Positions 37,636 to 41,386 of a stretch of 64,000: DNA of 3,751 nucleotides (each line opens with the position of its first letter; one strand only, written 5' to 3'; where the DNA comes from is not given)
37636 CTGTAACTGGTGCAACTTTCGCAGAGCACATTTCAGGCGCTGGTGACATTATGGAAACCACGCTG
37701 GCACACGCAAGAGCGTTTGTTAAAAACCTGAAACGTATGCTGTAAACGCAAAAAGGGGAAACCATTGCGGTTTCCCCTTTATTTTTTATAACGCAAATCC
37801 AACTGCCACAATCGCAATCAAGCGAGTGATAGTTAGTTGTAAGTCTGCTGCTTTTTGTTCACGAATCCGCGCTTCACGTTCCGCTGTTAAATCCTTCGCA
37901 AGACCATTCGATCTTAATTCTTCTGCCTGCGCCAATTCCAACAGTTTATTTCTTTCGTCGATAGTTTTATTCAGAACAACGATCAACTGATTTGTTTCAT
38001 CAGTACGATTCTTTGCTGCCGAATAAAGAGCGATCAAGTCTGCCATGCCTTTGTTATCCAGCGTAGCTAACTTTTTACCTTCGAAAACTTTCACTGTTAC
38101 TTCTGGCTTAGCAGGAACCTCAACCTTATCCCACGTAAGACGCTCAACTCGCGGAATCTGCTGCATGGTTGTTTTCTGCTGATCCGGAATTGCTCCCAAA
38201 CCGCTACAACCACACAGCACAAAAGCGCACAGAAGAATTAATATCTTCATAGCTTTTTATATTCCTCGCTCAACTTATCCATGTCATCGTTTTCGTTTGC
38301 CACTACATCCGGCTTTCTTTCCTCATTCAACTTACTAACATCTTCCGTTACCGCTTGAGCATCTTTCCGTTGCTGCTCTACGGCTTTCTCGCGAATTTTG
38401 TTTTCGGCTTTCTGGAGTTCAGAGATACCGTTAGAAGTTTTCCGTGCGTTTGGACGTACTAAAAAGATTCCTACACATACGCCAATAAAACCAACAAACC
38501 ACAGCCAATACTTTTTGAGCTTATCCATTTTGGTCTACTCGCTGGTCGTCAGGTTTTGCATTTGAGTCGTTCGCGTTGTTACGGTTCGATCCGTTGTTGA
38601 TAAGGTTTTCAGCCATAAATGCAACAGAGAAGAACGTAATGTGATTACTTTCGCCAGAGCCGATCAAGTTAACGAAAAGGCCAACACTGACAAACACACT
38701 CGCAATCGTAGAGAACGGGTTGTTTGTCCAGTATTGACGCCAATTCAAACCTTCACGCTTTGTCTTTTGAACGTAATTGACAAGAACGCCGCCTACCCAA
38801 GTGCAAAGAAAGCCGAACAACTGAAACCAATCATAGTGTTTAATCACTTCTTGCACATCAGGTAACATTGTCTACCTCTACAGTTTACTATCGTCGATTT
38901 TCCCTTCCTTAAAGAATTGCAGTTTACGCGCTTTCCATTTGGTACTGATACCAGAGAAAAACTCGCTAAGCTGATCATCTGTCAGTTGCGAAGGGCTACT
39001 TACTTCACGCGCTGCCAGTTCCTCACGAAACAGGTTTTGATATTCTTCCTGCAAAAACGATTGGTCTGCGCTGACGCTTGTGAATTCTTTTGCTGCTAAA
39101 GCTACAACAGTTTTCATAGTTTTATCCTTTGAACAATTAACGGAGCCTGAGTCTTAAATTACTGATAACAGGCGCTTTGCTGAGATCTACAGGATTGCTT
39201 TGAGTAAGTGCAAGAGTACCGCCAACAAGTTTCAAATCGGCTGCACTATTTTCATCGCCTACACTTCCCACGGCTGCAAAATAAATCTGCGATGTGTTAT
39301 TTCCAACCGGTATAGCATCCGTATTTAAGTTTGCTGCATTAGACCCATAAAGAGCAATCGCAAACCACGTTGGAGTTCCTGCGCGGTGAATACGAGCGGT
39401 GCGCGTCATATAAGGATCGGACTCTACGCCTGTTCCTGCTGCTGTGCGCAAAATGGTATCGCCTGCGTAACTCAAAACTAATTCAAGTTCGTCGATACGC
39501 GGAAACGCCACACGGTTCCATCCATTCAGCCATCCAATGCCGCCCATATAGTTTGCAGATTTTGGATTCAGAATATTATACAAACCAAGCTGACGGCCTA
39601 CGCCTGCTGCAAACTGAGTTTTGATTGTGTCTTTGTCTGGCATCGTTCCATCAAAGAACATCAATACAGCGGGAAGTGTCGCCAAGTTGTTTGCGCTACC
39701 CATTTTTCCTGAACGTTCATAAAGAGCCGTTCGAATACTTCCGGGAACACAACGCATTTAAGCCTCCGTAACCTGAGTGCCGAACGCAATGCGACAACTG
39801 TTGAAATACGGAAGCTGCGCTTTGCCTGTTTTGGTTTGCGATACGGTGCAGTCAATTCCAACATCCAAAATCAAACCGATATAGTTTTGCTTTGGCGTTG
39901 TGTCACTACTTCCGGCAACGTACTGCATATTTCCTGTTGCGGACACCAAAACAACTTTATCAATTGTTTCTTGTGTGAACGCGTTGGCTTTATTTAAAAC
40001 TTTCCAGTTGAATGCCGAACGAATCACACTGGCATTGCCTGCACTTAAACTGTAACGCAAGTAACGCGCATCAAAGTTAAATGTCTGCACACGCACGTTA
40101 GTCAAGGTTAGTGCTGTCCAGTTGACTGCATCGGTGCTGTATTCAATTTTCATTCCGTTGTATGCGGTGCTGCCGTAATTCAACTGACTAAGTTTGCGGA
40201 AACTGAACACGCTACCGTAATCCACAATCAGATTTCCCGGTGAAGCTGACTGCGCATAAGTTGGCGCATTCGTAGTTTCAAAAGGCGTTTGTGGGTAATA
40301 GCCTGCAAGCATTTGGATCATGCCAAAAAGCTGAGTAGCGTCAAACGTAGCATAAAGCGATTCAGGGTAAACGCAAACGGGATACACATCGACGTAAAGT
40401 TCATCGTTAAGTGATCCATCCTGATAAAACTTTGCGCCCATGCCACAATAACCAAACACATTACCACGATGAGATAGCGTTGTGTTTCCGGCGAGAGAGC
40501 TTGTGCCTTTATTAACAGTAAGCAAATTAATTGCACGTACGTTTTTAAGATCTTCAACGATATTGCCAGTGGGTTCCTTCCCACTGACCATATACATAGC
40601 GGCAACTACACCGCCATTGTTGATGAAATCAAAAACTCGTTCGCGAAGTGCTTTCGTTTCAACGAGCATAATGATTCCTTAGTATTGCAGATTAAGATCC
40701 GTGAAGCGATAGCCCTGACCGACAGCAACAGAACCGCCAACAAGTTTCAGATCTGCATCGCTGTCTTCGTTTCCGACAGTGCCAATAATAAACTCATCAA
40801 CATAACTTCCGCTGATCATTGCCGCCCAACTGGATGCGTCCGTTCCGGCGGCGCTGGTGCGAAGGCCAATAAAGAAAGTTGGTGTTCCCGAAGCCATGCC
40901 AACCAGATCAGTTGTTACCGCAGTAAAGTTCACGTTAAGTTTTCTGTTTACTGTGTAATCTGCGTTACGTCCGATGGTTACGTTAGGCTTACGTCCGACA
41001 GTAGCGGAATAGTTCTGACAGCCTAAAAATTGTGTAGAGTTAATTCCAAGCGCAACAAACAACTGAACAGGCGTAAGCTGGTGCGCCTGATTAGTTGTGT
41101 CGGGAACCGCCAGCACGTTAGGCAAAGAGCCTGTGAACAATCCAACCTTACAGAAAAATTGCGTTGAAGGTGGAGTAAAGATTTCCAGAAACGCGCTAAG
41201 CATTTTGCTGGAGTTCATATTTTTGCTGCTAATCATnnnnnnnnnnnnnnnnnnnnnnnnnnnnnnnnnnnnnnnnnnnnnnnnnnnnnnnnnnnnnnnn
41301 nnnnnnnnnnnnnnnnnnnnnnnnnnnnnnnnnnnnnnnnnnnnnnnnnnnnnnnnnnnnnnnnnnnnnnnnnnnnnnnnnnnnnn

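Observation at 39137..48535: Eleven-gene translationally coupled operon dominated by a divergent paralog family with shared N- and C-terminal motifs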

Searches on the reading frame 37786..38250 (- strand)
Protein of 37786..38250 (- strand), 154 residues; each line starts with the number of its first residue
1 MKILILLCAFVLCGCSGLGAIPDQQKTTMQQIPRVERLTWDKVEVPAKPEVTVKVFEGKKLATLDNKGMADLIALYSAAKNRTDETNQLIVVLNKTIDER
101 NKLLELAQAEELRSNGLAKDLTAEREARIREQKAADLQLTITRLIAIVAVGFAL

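Call 38: search_protein_families(library=phrogs, proteins=[window:37786-38250:-], max_evalue=0.001)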
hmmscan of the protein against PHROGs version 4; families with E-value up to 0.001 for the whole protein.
window:37786-38250:- (154 aa): 1 family
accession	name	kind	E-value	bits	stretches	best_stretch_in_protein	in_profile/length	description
phrog_23384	-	other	4.8e-54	183.4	1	1-154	2-156/158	lipoprotein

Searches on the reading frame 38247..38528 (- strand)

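Call 38: search_protein_families(library=phrogs, proteins=[window:38247-38528:-], max_evalue=0.001)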
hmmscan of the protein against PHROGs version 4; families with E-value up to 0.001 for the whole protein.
window:38247-38528:- (93 aa): 1 family
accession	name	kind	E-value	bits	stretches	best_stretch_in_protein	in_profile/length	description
phrog_35764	-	unknown function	1.2e-16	62.1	1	4-93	8-104/104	-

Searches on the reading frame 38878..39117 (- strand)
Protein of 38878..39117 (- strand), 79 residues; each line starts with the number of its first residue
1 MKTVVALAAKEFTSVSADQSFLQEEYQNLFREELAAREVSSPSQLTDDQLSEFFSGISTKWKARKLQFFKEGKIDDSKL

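Call 38: search_protein_families(library=phrogs, proteins=[window:38878-39117:-], max_evalue=0.001)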
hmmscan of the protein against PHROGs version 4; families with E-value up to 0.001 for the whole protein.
window:38878-39117:- (79 aa): 1 family
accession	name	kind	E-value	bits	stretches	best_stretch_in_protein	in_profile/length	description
phrog_28651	-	unknown function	1.7e-29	103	1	1-79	1-79/79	-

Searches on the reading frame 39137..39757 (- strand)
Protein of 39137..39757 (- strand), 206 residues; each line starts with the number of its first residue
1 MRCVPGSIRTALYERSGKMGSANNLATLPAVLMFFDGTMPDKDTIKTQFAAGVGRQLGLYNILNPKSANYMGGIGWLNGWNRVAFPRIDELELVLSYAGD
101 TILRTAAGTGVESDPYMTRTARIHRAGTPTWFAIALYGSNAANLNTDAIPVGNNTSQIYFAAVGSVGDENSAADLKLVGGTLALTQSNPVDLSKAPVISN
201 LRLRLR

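Call 6: search_protein_families(library=pfam, proteins=[window:39137-39757:-], max_evalue=1)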
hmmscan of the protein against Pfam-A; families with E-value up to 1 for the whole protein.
window:39137-39757:- (206 aa): 1 family
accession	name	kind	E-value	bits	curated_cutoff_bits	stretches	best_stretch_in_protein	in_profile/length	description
PF04202.18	Mfp-3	-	0.08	13.8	22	1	58-82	41-65/71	Foot protein 3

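Call 10: search_protein_families(library=phrogs, proteins=[window:39137-39757:-], max_evalue=0.01)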
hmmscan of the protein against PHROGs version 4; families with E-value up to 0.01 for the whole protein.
window:39137-39757:- (206 aa): 1 family
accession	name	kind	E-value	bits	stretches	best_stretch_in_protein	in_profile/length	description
phrog_17152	-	unknown function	1.6e-22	81.2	2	118-192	102-174/181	-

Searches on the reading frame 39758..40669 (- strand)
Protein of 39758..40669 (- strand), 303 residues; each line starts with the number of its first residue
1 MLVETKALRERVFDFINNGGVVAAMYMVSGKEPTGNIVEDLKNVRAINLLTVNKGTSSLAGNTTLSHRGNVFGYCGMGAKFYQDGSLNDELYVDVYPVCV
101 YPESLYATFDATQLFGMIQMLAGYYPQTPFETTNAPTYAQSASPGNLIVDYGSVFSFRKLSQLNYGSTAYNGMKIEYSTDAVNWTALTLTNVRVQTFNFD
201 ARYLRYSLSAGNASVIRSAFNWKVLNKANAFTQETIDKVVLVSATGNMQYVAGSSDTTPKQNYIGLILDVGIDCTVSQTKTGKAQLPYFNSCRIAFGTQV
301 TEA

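Call 6: search_protein_families(library=pfam, proteins=[window:39758-40669:-], max_evalue=1)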
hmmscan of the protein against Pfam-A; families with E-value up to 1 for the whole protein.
window:39758-40669:- (303 aa): 3 families
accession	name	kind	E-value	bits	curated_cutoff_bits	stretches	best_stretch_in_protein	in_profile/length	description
PF00754.31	F5_F8_type_C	-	0.001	19.6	28.2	1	143-210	33-114/127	F5/8 type C domain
PF22633.2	F5_F8_type_C_2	-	0.0012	19.8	27.8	1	139-205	14-87/91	NedA-like, galactose-binding domain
PF03174.19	CHB_HEX_C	-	0.15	12.5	23.6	1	168-200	30-69/76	Chitobiase/beta-hexosaminidase C-terminal domain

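Call 10: search_protein_families(library=phrogs, proteins=[window:39758-40669:-], max_evalue=0.01)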
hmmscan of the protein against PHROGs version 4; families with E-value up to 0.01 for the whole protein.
window:39758-40669:- (303 aa): 1 family
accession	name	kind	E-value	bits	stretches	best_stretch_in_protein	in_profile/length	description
phrog_30594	-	unknown function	2.5e-10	41.3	1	142-301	136-292/295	-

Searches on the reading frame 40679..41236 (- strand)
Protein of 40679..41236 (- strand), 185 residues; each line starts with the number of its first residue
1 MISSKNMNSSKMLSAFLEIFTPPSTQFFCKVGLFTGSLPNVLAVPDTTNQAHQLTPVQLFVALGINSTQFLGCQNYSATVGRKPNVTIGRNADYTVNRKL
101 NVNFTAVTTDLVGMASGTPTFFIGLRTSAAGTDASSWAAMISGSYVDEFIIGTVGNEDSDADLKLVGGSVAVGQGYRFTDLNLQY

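Call 6: search_protein_families(library=pfam, proteins=[window:40679-41236:-], max_evalue=1)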
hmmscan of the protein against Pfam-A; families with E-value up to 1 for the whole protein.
window:40679-41236:- (185 aa): 0 families

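Call 10: search_protein_families(library=phrogs, proteins=[window:40679-41236:-], max_evalue=0.01)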
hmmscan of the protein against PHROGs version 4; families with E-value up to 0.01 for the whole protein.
window:40679-41236:- (185 aa): 1 family
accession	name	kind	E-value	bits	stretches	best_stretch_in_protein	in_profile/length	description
phrog_17152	-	unknown function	7.2e-27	95.4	1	1-184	1-178/181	-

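Call 33: find_homologous_proteins(query=window:40679-41236:-, max_evalue=0.001)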
Query window:40679-41236:- (185 aa): 17 proteins with E <= 0.001 among 157 candidates.
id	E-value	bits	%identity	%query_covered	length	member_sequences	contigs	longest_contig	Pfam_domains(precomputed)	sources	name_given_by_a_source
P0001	6.2e-110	382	95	100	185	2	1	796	-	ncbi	-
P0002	5.0e-98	344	82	100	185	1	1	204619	-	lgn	-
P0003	2.8e-95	335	81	100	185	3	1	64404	-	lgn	-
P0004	6.2e-83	294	72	100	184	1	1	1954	-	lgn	-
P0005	5.9e-79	281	70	100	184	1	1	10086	-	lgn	-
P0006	5.7e-75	269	68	100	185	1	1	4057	-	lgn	-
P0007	5.7e-72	259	66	100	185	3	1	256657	-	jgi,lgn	-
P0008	1.1e-71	258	67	100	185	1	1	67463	-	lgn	-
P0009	1.2e-69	251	65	100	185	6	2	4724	-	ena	-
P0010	2.3e-69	250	65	100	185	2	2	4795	-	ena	-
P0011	2.3e-69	250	65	100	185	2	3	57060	-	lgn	-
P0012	1.3e-68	248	65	100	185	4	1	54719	-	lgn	-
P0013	7.2e-68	245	61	100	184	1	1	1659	-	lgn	-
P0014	3.9e-66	240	61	100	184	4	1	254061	-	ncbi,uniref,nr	ncbi:hypothetical protein JA13_075 [Dickeya phage vB_DsoM_JA13]|uniref:Uncharacterized protein n=1 T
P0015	1.8e-64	234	57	100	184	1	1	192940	-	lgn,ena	-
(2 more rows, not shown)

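Call 35: find_homologous_proteins(query=A1, max_evalue=0.001)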
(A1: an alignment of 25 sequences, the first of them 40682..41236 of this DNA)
Query A1 (25 sequences) (185 aa, profile of the alignment): 50 proteins with E <= 0.001 among 8000 candidates.
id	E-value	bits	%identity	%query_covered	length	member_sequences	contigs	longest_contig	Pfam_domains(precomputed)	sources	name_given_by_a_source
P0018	8.0e-53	197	48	38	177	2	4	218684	-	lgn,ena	-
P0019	8.8e-53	197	38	48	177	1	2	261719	-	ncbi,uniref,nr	ncbi:hypothetical protein pEaSNUABM35_00075 [Erwinia phage pEa_SNUABM_35]|uniref:Uncharacterized pro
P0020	4.2e-51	191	29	99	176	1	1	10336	-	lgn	-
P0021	6.2e-50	187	31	100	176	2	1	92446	-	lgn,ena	-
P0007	2.5e-49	185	66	100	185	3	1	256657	-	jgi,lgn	-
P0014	4.0e-49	185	61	100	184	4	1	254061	-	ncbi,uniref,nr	ncbi:hypothetical protein JA13_075 [Dickeya phage vB_DsoM_JA13]|uniref:Uncharacterized protein n=1 T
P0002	8.8e-49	184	82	100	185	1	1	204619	-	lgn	-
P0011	2.1e-48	182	65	100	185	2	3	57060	-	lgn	-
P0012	2.5e-48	182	65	100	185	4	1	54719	-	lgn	-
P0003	3.2e-48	182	81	100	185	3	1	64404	-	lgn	-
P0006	4.3e-48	181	68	100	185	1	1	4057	-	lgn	-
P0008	6.1e-48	181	67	100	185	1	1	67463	-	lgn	-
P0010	8.9e-48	180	65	100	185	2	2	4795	-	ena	-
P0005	1.9e-47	179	70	100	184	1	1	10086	-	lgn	-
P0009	5.1e-47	178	65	100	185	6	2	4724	-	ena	-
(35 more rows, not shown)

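Call 40: predict_structure(alignment_id=A2)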
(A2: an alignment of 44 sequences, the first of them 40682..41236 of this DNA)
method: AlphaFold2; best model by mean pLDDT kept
length: 185 residues; sequences in the alignment: 44
mean_pLDDT: 85.2   pTM: 0.81
mean pLDDT of the five models: 85.2, 84.6, 78.4, 77.0, 74.2
residues with pLDDT >= 90: 86; 70-90: 84; 50-70: 14; < 50: 1
segments of 3 or more residues with pLDDT < 50: none
pLDDT, mean of each block of 10 residues (from residue 1): 69 85 93 91 56 83 92 92 88 83 80 92 93 93 91 86 84 84 78
secondary structure, 60 per line:
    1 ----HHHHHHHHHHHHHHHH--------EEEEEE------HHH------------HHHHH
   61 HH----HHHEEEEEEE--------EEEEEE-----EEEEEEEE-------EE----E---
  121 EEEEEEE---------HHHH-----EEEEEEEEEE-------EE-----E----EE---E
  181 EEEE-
elements in order: H5-20 E29-34 H56-62 E70-76 E85-90 E96-103 E121-127 H137-140 E146-155 E180-184

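Call 43: fold_search(model_id=the predicted structure, library=pdb)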
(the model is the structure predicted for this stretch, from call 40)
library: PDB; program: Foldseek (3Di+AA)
matches with E <= 10: 148; with E <= 0.001: 1
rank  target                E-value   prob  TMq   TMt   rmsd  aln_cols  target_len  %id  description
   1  9rkv_A                4.7e-04  1.00  0.46  0.57   5.4       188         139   13  Agrobacterium phage 7-7-1 tail fibers (released 2025-12-10)
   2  4m38_A                1.8e-01  0.14  0.24  0.16  11.8       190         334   10  Crystal structure of Trypanosoma brucei protein arginine methyltransferase 7 complex with AdoHcy and histone H4 peptid (released 2014-04-23)
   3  5eku_A                3.5e-01  0.15  0.27  0.17  11.4       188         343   11  Crystal Structure of Trypanosoma Brucei Protein Arginine Methyltransferase PRMT7 in complex with S-Adenosyl-L-homocyst (released 2016-05-18)
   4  4ryl                  4.4e-01  0.04  0.15  0.10  18.2       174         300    9  Human Protein Arginine Methyltransferase 3 in complex with 1-isoquinolin-6-yl-3-[2-oxo-2-(pyrrolidin-1-yl)ethyl]urea (released 2015-02-25)
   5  4qqn                  4.6e-01  0.13  0.26  0.17  12.9       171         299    8  Protein arginine methyltransferase 3 in complex with compound MTV044246 (released 2014-09-17)
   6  7rbq                  4.9e-01  0.08  0.19  0.08  13.2       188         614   14  Co-crystal structure of human PRMT9 in complex with MT556 inhibitor (released 2021-08-11)
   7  9f4a_Aa               4.9e-01  0.06  0.21  0.13  25.0       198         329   11  Interface between baseplate cup and extended tail tube/sheath of Klebsiella phage KP1 variant vB_Kpn_Lilla1 (released 2025-05-14)
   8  3mi6_D                5.5e-01  0.02  0.10  0.04  17.7       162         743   12  Crystal structure of the alpha-galactosidase from Lactobacillus brevis, Northeast Structural Genomics Consortium Targe (released 2010-04-28)
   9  5gv0                  6.2e-01  0.02  0.15  0.17  13.9       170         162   10  Crystal structure of the membrane-proximal domain of mouse lysosome-associated membrane protein 1 (LAMP-1) (released 2016-10-12)
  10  4c4a                  6.6e-01  0.12  0.31  0.11  12.7       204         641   10  Crystal structure of mouse protein arginine methyltransferase 7 in complex with SAH (released 2014-07-02)
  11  4m36                  6.6e-01  0.09  0.25  0.16  12.1       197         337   10  Crystal structure of Trypanosoma brucei protein arginine methyltransferase 7 (released 2014-04-23)
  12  5eku_B                6.6e-01  0.05  0.20  0.13  12.7       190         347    9  Crystal Structure of Trypanosoma Brucei Protein Arginine Methyltransferase PRMT7 in complex with S-Adenosyl-L-homocyst (released 2016-05-18)
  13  5hx2_C                7.0e-01  0.04  0.19  0.12  23.2       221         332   11  In vitro assembled star-shaped hubless T4 baseplate (released 2016-03-02)
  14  9ay9_C                7.0e-01  0.03  0.17  0.07  14.9       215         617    7  Co-crystal structure of human PRMT9 in complex with MRK-990 inhibitor (released 2024-12-04)
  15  8g2f                  7.4e-01  0.06  0.19  0.13  17.3       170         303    9  Crystal Structure of PRMT3 with Compound II710 (released 2023-05-10)
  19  9f4a_A4               9.3e-01  0.04  0.20  0.13  23.4       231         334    9  Interface between baseplate cup and extended tail tube/sheath of Klebsiella phage KP1 variant vB_Kpn_Lilla1 (released 2025-05-14)
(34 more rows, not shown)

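Call 48: fold_search(model_id=the predicted structure, library=viral)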
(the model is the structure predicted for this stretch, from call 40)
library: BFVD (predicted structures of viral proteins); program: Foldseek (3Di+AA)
matches with E <= 10: 223; with E <= 0.001: 11
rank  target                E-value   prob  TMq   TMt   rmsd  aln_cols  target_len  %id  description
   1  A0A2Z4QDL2            1.6e-13  1.00  0.76  0.81   3.6       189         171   28  Uncharacterized protein [Erwinia phage vB_EamM_Alexandra]
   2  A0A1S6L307            4.8e-09  1.00  0.59  0.54   6.2       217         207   19  Uncharacterized protein [Erwinia phage vB_EamM_Yoloswag]
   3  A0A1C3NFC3            7.4e-08  1.00  0.63  0.66   4.7       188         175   20  (no name in the UniProt tables at hand)
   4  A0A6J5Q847            2.0e-07  1.00  0.52  0.53   6.7       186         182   19  Uncharacterized protein [uncultured Caudovirales phage]
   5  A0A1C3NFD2            2.3e-06  1.00  0.56  0.57   5.6       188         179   16  (no name in the UniProt tables at hand)
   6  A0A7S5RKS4            4.9e-06  1.00  0.51  0.65   6.1       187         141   15  (no name in the UniProt tables at hand)
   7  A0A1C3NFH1            7.0e-06  1.00  0.61  0.71   3.8       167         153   16  (no name in the UniProt tables at hand)
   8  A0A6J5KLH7            9.7e-05  1.00  0.49  0.66   6.0       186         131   15  Uncharacterized protein [uncultured Caudovirales phage]
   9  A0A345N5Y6            2.3e-04  1.00  0.47  0.62   6.7       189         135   13  (no name in the UniProt tables at hand)
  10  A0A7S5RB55            3.9e-04  1.00  0.42  0.47   8.2       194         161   15  (no name in the UniProt tables at hand)
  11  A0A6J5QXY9            7.4e-04  0.99  0.38  0.26  16.4       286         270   15  Uncharacterized protein [uncultured Caudovirales phage]
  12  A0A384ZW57            5.4e-03  0.98  0.42  0.40   7.1       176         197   15  Uncharacterized protein [Dickeya phage vB_DsoM_JA13]
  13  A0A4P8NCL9            1.1e-02  1.00  0.43  0.60   6.7       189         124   10  Uncharacterized protein [Rheinheimera phage vB_RspM_Barba31A]
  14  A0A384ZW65            1.7e-02  0.92  0.38  0.24   7.6       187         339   12  Uncharacterized protein [Dickeya phage vB_DsoM_JA13]
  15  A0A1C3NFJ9            3.1e-02  0.89  0.46  0.26  16.4       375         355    8  (no name in the UniProt tables at hand)
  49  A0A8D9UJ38            8.2e-01  0.01  0.10  0.08  16.9       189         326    4  P3 [Rhododendron delavayi virus 1]
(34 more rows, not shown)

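Call 54: search_solved_structures(query=A2, max_evalue=10)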
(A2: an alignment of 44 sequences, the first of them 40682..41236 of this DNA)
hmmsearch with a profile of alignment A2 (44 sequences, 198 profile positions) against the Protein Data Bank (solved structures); distinct sequences matched with E-value up to 10: 3.
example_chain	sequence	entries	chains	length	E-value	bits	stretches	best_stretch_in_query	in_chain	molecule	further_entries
2mjg_A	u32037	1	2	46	0.53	13.1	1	156-183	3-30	Transition state regulatory protein AbrB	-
12oy_B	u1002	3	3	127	1.3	11.8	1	70-144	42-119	UCP1 Nanobody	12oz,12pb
9fzq_C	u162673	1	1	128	1.3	11.8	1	71-144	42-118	CA9865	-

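Call 62: search_protein_representatives(alignment_id=A2)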
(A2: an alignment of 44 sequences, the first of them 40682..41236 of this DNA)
Query: 44 sequences, 198 profile positions. Proteins with E-value up to 0.001 (for the whole library): 98; up to 1e-10: 45; up to 1e-30: 13. The best 98 are listed.
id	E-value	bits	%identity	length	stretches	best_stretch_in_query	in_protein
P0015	2.0e-53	197.3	-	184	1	1-197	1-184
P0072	3.3e-53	196.5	-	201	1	1-197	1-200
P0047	3.2e-47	177.0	-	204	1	1-197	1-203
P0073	2.2e-44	167.7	-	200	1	1-197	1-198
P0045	1.1e-42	162.2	-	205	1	1-197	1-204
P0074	6.9e-42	159.6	-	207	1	1-197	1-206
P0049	6.3e-41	156.5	-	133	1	66-197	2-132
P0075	2.6e-39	151.2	-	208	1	1-197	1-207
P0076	6.2e-39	150.0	-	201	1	1-197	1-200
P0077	6.9e-38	146.5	-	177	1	1-197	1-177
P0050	5.1e-33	130.7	-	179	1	1-197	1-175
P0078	5.0e-32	127.4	-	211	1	1-197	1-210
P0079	7.3e-31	123.6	-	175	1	1-197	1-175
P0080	2.9e-27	111.9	-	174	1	1-197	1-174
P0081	1.9e-24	102.7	-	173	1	2-197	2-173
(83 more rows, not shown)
